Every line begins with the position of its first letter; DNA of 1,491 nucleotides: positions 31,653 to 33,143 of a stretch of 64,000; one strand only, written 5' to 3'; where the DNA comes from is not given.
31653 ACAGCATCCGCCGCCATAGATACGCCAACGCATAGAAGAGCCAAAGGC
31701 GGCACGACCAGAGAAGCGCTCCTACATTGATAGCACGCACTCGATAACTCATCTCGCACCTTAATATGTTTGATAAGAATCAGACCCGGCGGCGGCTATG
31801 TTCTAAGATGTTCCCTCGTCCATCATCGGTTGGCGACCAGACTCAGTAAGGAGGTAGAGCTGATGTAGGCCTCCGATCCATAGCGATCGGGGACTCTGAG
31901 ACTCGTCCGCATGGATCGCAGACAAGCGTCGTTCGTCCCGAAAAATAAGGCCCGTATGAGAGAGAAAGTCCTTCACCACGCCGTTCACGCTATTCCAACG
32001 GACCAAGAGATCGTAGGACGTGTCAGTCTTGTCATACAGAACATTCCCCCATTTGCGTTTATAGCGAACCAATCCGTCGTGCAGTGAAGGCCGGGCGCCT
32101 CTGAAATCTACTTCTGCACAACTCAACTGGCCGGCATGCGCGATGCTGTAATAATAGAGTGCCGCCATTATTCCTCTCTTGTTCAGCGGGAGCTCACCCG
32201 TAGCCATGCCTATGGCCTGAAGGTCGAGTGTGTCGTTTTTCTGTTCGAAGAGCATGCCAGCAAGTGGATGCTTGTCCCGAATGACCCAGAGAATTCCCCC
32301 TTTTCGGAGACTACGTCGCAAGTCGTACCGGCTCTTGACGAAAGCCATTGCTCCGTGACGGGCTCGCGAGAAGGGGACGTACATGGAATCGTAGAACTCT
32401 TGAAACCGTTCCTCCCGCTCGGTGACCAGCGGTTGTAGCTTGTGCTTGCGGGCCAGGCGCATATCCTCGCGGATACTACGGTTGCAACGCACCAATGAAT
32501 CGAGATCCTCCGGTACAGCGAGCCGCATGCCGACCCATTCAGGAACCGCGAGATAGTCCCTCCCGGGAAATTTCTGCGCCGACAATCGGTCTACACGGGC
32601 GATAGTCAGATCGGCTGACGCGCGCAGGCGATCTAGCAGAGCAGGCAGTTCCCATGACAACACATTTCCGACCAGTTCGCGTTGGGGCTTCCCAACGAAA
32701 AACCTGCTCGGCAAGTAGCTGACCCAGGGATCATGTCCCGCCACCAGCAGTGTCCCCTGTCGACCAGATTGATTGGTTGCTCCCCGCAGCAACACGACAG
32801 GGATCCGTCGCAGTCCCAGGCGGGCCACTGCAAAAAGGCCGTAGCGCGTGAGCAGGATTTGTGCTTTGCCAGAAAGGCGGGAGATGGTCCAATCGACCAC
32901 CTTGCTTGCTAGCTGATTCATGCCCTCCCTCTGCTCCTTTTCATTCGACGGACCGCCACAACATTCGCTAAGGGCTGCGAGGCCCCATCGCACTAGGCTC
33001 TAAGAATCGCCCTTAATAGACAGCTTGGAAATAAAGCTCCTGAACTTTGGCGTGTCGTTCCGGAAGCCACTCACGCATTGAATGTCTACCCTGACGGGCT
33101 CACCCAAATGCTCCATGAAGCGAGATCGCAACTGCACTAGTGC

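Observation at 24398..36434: Ligase-rich block: three PaaK/CapK-like adenylating enzymes, AsnB-like, Mur-ligase-like, ATP-grasp and FemAB-like proteins in one operon with the head-group module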

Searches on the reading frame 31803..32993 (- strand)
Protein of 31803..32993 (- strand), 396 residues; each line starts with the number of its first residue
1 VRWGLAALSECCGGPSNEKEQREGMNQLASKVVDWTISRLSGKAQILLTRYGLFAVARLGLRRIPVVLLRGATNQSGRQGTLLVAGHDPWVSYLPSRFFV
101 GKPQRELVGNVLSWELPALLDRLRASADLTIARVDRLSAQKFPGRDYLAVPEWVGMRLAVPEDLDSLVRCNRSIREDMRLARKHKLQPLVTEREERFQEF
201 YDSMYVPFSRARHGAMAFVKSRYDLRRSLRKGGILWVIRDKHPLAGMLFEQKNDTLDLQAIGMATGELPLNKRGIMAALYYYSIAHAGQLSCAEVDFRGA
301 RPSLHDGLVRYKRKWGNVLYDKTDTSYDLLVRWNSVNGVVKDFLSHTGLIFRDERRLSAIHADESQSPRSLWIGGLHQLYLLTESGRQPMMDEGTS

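Call 4: search_protein_families(library=pfam, proteins=[window:31803-32993:-], max_evalue=0.01)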
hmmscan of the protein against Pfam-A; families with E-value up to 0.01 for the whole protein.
window:31803-32993:- (396 aa): 0 families

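Call 5: search_protein_families(library=ncbifam, proteins=[window:31803-32993:-], max_evalue=0.01)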
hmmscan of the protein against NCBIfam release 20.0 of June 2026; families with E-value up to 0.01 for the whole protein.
window:31803-32993:- (396 aa): 0 families

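Call 11: find_homologous_proteins(query=window:31803-32993:-, max_evalue=0.001)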
Query window:31803-32993:- (396 aa): 116 proteins with E <= 0.001 among 8000 candidates.
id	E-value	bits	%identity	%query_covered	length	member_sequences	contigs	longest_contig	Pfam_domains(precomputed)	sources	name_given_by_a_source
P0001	1.8e-244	829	99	94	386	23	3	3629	-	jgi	jgi:hypothetical protein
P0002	1.1e-222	757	89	94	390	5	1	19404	-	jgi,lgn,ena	jgi:hypothetical protein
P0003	4.0e-218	742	88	94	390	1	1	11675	-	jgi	-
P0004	8.6e-213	725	87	93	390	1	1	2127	-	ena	-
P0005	4.5e-211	719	86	94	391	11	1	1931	-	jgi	-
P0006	3.7e-207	706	84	94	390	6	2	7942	-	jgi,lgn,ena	jgi:hypothetical protein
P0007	2.4e-198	677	81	94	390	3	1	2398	-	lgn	-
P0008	7.4e-194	662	79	94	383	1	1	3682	-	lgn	-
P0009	6.4e-192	656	79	94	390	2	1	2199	-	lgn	-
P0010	7.6e-192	656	78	94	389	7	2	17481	-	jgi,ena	-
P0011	6.0e-191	653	78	94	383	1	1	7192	-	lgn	-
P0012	1.2e-188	645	77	94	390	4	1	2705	-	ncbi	-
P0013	2.2e-187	641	75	95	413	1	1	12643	-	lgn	-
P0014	1.6e-185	635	76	94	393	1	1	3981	-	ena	-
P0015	1.3e-184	632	75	94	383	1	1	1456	-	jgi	-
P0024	5.1e-176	604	74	93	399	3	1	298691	-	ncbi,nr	ncbi:MAG: hypothetical protein MRJ67_07810 [Nitrospirales bacterium]|nr:hypothetical protein [Nitros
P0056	2.6e-96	341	46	91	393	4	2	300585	-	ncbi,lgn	-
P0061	3.4e-92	328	46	93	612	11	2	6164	PF00583.32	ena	-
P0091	5.8e-77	278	42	93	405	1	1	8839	PF13480.14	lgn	-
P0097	3.9e-75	272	45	79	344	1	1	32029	PF13480.14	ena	-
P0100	6.9e-72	261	42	81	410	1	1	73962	-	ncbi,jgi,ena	jgi:hypothetical protein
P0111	2.3e-53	200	42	64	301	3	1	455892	PF13480.14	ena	-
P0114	1.3e-16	79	30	58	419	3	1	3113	PF13480.14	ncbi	-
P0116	8.6e-12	63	32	39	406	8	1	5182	PF13480.14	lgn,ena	-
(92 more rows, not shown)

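Call 12: find_encoding_contigs(protein=P0024, flank=10000, max_places=2)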
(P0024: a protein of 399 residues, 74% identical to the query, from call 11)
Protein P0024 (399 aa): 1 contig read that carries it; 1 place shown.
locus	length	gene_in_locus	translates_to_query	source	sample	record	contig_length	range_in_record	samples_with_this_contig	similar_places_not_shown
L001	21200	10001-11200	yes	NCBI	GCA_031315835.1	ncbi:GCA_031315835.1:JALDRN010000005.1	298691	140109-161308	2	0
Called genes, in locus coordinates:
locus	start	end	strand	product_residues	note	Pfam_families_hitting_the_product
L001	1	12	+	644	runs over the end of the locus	PF23357:DUF7088, PF09822:ABC_transp_aux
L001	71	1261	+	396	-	PF14238:DUF4340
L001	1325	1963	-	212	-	-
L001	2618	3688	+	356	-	PF00535:Glycos_transf_2, PF10111:Glyco_tranf_2_2, PF13506:Glyco_transf_21, PF13641:Glyco_tranf_2_3, PF13632:Glyco_trans_2_3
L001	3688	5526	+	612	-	PF01593:Amino_oxidase, PF13450:NAD_binding_8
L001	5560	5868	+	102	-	-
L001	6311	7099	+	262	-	PF08241:Methyltransf_11, PF13649:Methyltransf_25, PF13847:Methyltransf_31 (weak)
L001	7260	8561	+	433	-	PF27533:CapK_C (weak)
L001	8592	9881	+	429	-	PF00501:AMP-binding (weak)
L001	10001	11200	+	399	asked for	-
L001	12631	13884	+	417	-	PF13439:Glyco_transf_4, PF20706:GT4-conflict, PF00534:Glycos_transf_1, PF13692:Glyco_trans_1_4, PF13524:Glyco_trans_1_2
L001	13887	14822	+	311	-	PF00535:Glycos_transf_2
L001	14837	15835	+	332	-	-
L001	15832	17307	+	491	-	PF01943:Polysacc_synt, PF13440:Polysacc_synt_3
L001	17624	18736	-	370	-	PF13692:Glyco_trans_1_4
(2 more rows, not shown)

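Call 13: find_encoding_contigs(protein=P0056, flank=10000, max_places=2)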
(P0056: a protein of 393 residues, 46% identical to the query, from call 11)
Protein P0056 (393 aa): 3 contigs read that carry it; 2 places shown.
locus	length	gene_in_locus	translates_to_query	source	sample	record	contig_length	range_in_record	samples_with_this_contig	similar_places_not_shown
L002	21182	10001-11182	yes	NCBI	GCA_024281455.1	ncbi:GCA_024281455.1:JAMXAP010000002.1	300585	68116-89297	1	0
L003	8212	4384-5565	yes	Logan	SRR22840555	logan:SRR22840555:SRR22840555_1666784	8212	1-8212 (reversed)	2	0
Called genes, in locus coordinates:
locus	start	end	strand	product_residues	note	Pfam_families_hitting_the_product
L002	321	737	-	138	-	PF07238:PilZ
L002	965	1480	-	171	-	-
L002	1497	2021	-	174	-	-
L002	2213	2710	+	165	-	PF02776:TPP_enzyme_N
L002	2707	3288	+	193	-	PF02775:TPP_enzyme_C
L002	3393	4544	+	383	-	PF00266:Aminotran_5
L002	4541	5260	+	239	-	PF00483:NTP_transferase, PF12804:NTP_transf_3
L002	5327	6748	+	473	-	PF01066:CDP-OH_P_transf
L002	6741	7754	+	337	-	PF03706:LPG_synthase_TM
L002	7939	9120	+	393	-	PF13472:Lipase_GDSL_2 (faint)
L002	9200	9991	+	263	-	PF08242:Methyltransf_12 (weak), PF08241:Methyltransf_11, PF13649:Methyltransf_25, PF13847:Methyltransf_31 (weak)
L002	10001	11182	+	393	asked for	-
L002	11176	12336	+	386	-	-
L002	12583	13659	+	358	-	PF00535:Glycos_transf_2, PF10111:Glyco_tranf_2_2, PF13641:Glyco_tranf_2_3, PF13506:Glyco_transf_21 (weak), PF13632:Glyco_trans_2_3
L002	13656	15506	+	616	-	PF00890:FAD_binding_2 (faint), PF01266:DAO (weak), PF01593:Amino_oxidase, PF01946:Thi4 (weak), PF13450:NAD_binding_8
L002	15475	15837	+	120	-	-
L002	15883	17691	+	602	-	-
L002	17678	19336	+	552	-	PF13231:PMT_2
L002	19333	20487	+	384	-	PF13641:Glyco_tranf_2_3 (weak), PF00535:Glycos_transf_2, PF26629:GT2_TM_C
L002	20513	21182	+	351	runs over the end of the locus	PF01370:Epimerase, PF02719:Polysacc_synt_2, PF04321:RmlD_sub_bind, PF07993:NAD_binding_4 (weak), PF16363:GDP_Man_Dehyd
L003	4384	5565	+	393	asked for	-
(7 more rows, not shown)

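Call 14: find_encoding_contigs(protein=P0100, flank=10000, max_places=2)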
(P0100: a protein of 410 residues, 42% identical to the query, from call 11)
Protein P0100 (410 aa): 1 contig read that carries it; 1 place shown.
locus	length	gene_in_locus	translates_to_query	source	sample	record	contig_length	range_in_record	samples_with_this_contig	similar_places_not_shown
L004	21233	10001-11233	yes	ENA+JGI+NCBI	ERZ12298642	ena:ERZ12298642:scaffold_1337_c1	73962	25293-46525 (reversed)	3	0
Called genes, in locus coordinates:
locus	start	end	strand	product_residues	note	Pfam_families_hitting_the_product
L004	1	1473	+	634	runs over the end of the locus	PF04290:DctQ, PF06808:DctM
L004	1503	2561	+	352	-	PF03480:DctP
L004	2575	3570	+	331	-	PF02733:Dak1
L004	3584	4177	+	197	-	PF02734:Dak2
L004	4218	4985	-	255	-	PF00106:adh_short, PF08659:KR (weak), PF13561:adh_short_C2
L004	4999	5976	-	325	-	PF03401:TctC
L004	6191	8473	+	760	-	PF00390:malic, PF03949:Malic_M, PF01515:PTA_PTB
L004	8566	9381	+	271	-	PF08241:Methyltransf_11, PF08242:Methyltransf_12, PF13489:Methyltransf_23, PF13649:Methyltransf_25, PF13847:Methyltransf_31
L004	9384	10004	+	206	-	PF00583:Acetyltransf_1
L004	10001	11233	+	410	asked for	-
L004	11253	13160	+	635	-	PF13522:GATase_6, PF13537:GATase_7, PF00733:Asn_synthase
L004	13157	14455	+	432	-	PF08245:Mur_ligase_M, PF02875:Mur_ligase_C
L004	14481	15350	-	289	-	PF01734:Patatin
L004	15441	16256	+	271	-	PF02633:Creatininase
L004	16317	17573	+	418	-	PF22494:choice_anch_I (faint), PF10282:Lactonase (faint), PF21783:YNCE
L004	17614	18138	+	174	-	PF13291:ACT_4 (faint), PF13740:ACT_6, PF01842:ACT (weak)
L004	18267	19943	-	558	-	PF02776:TPP_enzyme_N, PF00205:TPP_enzyme_M, PF02775:TPP_enzyme_C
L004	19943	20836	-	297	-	PF12847:Methyltransf_18 (faint), PF05175:MTS, PF06325:PrmA (weak), PF13847:Methyltransf_31, PF08241:Methyltransf_11 (faint), PF09445:Methyltransf_15 (weak), PF13649:Methyltransf_25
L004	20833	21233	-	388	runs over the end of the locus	PF01546:Peptidase_M20, PF07687:M20_dimer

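Call 17: find_related_loci(query=A1, collection=genome_contigs, flank=10000)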
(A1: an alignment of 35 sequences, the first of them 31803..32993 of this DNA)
Query A1 (396 aa) in genome_contigs; peptide patterns used: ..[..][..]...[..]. (x = any residue, [..] = any of these).
68 stretches matched a pattern; 62 encode a relative of the query (tblastn E <= 1e-3); 62 distinct loci.
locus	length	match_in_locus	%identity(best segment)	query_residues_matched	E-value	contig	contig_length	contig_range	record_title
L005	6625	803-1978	85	6-396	0e+0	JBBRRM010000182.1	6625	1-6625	MAG: Nitrospirales bacterium isolate Ls1-N1 Co_metawrap_525_K_1581426_L_6625_cov_6.0000, whole genome shotgun sequence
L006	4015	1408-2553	78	15-396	0e+0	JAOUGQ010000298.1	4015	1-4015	MAG: Nitrospirota bacterium isolate 4_1_May_SF_Bin33 4_1_May_SF_Bin33_scaffold_14308_c1, whole genome shotgun sequence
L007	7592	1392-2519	75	20-395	0e+0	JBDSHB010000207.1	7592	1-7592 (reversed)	MAG: Nitrospirales bacterium isolate cluster1_bin.266 k127_7678375, whole genome shotgun sequence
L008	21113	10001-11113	75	25-395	0e+0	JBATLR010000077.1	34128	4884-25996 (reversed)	MAG: Nitrospirales bacterium isolate MFD10474_ilm_asm_bin29 k127_35550, whole genome shotgun sequence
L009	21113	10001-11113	74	25-395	0e+0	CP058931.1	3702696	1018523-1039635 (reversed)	MAG: Nitrospira sp. isolate DJ chromosome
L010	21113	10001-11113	75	25-395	0e+0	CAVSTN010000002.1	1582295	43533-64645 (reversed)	MAG: uncultured Nitrospiraceae bacterium isolate MFD05684.bin.2.280 genome assembly, contig: contig_18214, whole genome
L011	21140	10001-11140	73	17-396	0e+0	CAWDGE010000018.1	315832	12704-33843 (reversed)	MAG: uncultured Nitrospirales bacterium isolate MFD06229.bin.2.155 genome assembly, contig: contig_62961, whole genome s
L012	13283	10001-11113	75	25-395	0e+0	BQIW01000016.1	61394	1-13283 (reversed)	MAG: Nitrospirales bacterium NPIRA03 DNA, sequence016, whole genome shotgun sequence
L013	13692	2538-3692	72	9-393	0e+0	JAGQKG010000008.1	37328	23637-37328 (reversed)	MAG: Nitrospira sp. isolate HKST-UBA08 NODE_8_length_37328_cov_5.126789, whole genome shotgun sequence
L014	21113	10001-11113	74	25-395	0e+0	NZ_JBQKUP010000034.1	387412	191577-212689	Nitrospira sp. T9 6587_E_k141_88, whole genome shotgun sequence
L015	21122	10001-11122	73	20-393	3e-180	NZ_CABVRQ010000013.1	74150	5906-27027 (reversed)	MAG: uncultured Nitrospira sp. isolate Nitrospira sp. RBC003, whole genome shotgun sequence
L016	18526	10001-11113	74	25-395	0e+0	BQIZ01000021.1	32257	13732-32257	MAG: Nitrospirales bacterium NPIRA06 DNA, sequence021, whole genome shotgun sequence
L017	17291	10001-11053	53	40-390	4e-119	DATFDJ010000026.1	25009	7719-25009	MAG TPA_asm: Nitrospira sp. isolate SMAG_U8577 k141_1329908, whole genome shotgun sequence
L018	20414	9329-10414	51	25-386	2e-115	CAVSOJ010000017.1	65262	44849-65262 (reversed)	MAG: Nitrospirota bacterium isolate MFD01561.bin.2.89 genome assembly, contig: contig_3277, whole genome shotgun sequenc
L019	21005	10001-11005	46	64-386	2e-90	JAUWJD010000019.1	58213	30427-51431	MAG: Chloroflexota bacterium isolate CSMAG_2311 CSMAG_2311_k127_1907396_length_58213_cov_20.4221, whole genome shotgun s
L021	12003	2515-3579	47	37-383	4e-87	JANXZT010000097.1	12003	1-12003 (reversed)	MAG: Betaproteobacteria bacterium isolate GL140_4_metabat_406_sub GL140_4_k141_134984, whole genome shotgun sequence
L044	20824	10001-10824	34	66-396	3e-48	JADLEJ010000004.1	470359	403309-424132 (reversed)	MAG: Nitrospira sp. isolate SJ32 c_000000102613, whole genome shotgun sequence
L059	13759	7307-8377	35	13-369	5e-52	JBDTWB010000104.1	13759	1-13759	MAG: Casimicrobiaceae bacterium isolate cluster3_bin.81 NODE_18229_length_13759_cov_11.224533, whole genome shotgun sequ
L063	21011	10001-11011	41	62-389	9e-66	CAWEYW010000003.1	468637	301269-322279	MAG: uncultured beta proteobacterium isolate MFD05942.bin.1.462 genome assembly, contig: contig_21643, whole genome shot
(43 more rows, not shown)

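Call 24: predict_structure(alignment_id=A1)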
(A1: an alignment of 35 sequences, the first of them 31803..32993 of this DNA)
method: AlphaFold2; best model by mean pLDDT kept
length: 396 residues; sequences in the alignment: 35
mean_pLDDT: 87.7   pTM: 0.84
mean pLDDT of the five models: 87.7, 87.6, 87.5, 87.5, 87.5
residues with pLDDT >= 90: 275; 70-90: 80; 50-70: 20; < 50: 21
segments of 3 or more residues with pLDDT < 50: 1-15, 20-22
pLDDT, mean of each block of 10 residues (from residue 1): 31 42 59 74 82 87 95 92 91 92 96 92 94 91 83 96 94 93 95 96 93 84 92 96 95 96 72 84 98 96 94 94 91 93 96 95 93 96 93 77
secondary structure, 60 per line:
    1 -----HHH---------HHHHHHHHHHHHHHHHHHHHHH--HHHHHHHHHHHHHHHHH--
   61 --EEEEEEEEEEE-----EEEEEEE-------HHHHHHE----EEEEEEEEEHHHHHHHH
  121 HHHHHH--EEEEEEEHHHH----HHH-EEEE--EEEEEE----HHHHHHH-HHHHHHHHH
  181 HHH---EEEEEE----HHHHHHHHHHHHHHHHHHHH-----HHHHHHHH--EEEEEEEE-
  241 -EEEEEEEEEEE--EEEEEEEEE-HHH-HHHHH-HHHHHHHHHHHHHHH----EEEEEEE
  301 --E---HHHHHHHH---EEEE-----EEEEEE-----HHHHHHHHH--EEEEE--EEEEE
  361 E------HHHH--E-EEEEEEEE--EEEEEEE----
elements in order: H18-39 H42-58 E63-73 E79-85 H93-98 E104-112 H113-126 E129-135 H136-139 E148-151 E154-159 H164-170 H172-183 E187-192 H197-216 H222-229 E232-239 E242-252 E255-263 H269-273 H275-289 E294-300 H307-314 E318-321 E327-332 H338-346 E349-353 E356-361 H368-371 E376-383 E386-392

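Call 29: fold_search(model_id=the predicted structure, library=pdb)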
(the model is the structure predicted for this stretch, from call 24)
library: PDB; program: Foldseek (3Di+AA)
matches with E <= 10: 882; with E <= 0.001: 73
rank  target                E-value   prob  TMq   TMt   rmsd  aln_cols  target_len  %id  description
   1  9wqx                  1.6e-11  1.00  0.38  0.49  12.7       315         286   16  aminoacyl-tRNA-dependent peptide synthase, Sbb17, complexed with streptothrisamine (released 2026-04-01)
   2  9wqy                  4.4e-11  1.00  0.38  0.50  12.5       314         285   16  aminoacyl-tRNA-dependent peptide synthase, Sba18, complexed with streptothrisamine (released 2026-04-01)
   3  9wqw                  9.2e-11  1.00  0.38  0.49  12.8       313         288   17  aminoacyl-tRNA-dependent peptide synthase, Sbb17 (released 2026-04-01)
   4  1xe4                  1.6e-08  1.00  0.36  0.41  13.7       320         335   15  Crystal Structure of Weissella viridescens FemX (K36M) Mutant (released 2005-05-31)
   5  1ne9                  1.9e-08  1.00  0.35  0.41  13.7       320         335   14  Crystal Structure of Weissella viridescens FemX at 1.7 Ang Resolution (released 2004-02-10)
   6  7z6a_A                2.1e-08  1.00  0.36  0.42  13.7       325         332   14  CRYSTAL STRUCTURE OF WEISSELLA VIRIDESCENS FEMXVV NON-RIBOSOMAL AMINO ACID TRANSFERASE IN COMPLEX WITH A PEPTIDYL-XNA  (released 2022-10-26)
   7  7z5y_A                2.2e-08  1.00  0.36  0.41  14.1       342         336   12  CRYSTAL STRUCTURE OF WEISSELLA VIRIDESCENS FEMXVV NON-RIBOSOMAL AMINO ACID TRANSFERASE IN COMPLEX WITH A PEPTIDYL-XNA  (released 2022-10-26)
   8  1xf8                  2.6e-08  1.00  0.36  0.41  13.9       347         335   13  Crystal Structure of Weissella viridescens FemX (Y254F) Mutant (released 2005-05-31)
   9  4ii9_A                3.1e-08  1.00  0.35  0.41  14.1       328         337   13  Crystal structure of Weissella viridescens FemXVv non-ribosomal amino acid transferase in complex with a peptidyl-RNA  (released 2013-07-03)
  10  4v34                  5.0e-08  1.00  0.33  0.39  10.0       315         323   12  The Structure of A-PGS from Pseudomonas aeruginosa (SeMet derivative) (released 2015-08-19)
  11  4v35                  5.3e-08  1.00  0.32  0.38   9.9       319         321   12  The Structure of A-PGS from Pseudomonas aeruginosa (released 2015-08-19)
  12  9j8q_A                6.3e-08  1.00  0.33  0.18   9.1       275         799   13  MprF from Pseudomonas aeruginosa in GDN micelle, C2 symmetry (released 2025-09-03)
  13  4v36_B                7.5e-08  1.00  0.34  0.41  11.8       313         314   13  The structure of L-PGS from Bacillus licheniformis (released 2015-08-19)
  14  9goe_A                1.3e-07  1.00  0.33  0.18   9.7       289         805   12  Cryo-EM structure of the multiple peptide resistance factor (MprF) from Pseudomonas aeruginosa bound to a synthetic na (released 2025-03-12)
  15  6snr                  1.6e-07  1.00  0.36  0.36  14.2       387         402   14  Crystal structure of FemX (released 2020-09-09)
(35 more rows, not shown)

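Call 37: search_solved_structures(query=A1, max_evalue=10, show_alignments=4)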
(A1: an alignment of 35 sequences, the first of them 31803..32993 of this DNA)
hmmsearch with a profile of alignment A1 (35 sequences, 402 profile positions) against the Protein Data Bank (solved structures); distinct sequences matched with E-value up to 10: 3.
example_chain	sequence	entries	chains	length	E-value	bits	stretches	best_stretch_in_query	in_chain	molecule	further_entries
3mx9_A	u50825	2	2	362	0.054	15.2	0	88-140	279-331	Protein scV3V2(G19S) | scV3V2(G19S)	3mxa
2xe0_B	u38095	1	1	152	0.16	13.7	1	88-140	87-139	I-CREI V2V3 VARIANT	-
4e3z_A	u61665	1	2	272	0.19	13.5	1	191-278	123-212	Putative oxidoreductase protein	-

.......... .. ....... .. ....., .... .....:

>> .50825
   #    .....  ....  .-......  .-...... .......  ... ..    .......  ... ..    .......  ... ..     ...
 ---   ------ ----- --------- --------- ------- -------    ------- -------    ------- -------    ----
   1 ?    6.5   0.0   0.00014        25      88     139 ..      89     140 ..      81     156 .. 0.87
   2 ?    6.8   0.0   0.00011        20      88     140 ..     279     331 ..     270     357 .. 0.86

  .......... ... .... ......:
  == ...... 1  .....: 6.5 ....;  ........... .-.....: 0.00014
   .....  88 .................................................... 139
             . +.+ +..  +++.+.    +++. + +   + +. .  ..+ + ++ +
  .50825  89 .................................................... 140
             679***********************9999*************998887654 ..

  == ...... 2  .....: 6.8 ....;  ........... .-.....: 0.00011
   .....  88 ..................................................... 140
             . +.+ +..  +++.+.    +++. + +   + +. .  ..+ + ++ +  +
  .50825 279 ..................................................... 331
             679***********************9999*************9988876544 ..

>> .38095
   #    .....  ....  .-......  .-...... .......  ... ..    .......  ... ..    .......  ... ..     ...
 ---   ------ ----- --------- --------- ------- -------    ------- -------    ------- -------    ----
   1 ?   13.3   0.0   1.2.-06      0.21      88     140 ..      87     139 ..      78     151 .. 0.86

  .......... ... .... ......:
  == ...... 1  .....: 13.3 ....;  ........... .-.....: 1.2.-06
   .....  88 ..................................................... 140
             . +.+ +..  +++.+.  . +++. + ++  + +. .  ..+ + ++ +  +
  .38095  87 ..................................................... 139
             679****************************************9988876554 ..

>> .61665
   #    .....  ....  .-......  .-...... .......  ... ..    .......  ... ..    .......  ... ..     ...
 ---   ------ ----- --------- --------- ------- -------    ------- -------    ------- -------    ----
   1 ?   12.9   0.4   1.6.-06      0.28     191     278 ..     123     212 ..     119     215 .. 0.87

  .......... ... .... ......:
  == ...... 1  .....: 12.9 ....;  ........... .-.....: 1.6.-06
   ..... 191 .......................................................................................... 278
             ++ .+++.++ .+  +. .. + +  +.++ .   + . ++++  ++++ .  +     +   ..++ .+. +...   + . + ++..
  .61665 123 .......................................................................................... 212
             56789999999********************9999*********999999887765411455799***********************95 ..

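Call 52: search_protein_families(library=pfam, proteins=[L021:8988-10196:+, L021:10233-11639:+, L059:2869-4272:-, L059:4272-5831:+, L063:6648-8126:+, L063:3496-5412:-, L063:696-2570:+, L063:14335-15648:+, L059:142-1932:-], max_evalue=0.001)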
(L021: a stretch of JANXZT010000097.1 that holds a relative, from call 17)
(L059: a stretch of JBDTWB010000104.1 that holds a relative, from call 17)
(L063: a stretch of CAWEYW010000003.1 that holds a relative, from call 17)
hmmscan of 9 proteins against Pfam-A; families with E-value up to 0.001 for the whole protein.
L021:8988-10196:+ (402 aa): 0 families

L021:10233-11639:+ (468 aa): 0 families

L059:2869-4272:- (467 aa): 0 families

L059:4272-5831:+ (519 aa): 0 families

L063:6648-8126:+ (492 aa): 0 families

L063:3496-5412:- (638 aa): 2 families
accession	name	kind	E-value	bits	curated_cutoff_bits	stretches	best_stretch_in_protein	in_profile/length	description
PF18914.6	DUF5666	-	7.5e-41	138.7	27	4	342-402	2-60/60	Domain of unknown function (DUF5666)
PF18885.6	DUF5648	-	2.4e-13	50.9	25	1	495-635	4-132/134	Domain of unknown function (DUF5648)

L063:696-2570:+ (624 aa): 0 families

L063:14335-15648:+ (437 aa): 0 families

L059:142-1932:- (596 aa): 1 family
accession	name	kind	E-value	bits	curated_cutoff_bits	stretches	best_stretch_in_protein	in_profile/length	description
PF01970.21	TctA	-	1.3e-153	512.1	28.9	1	115-533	1-423/423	Tripartite tricarboxylate transporter TctA family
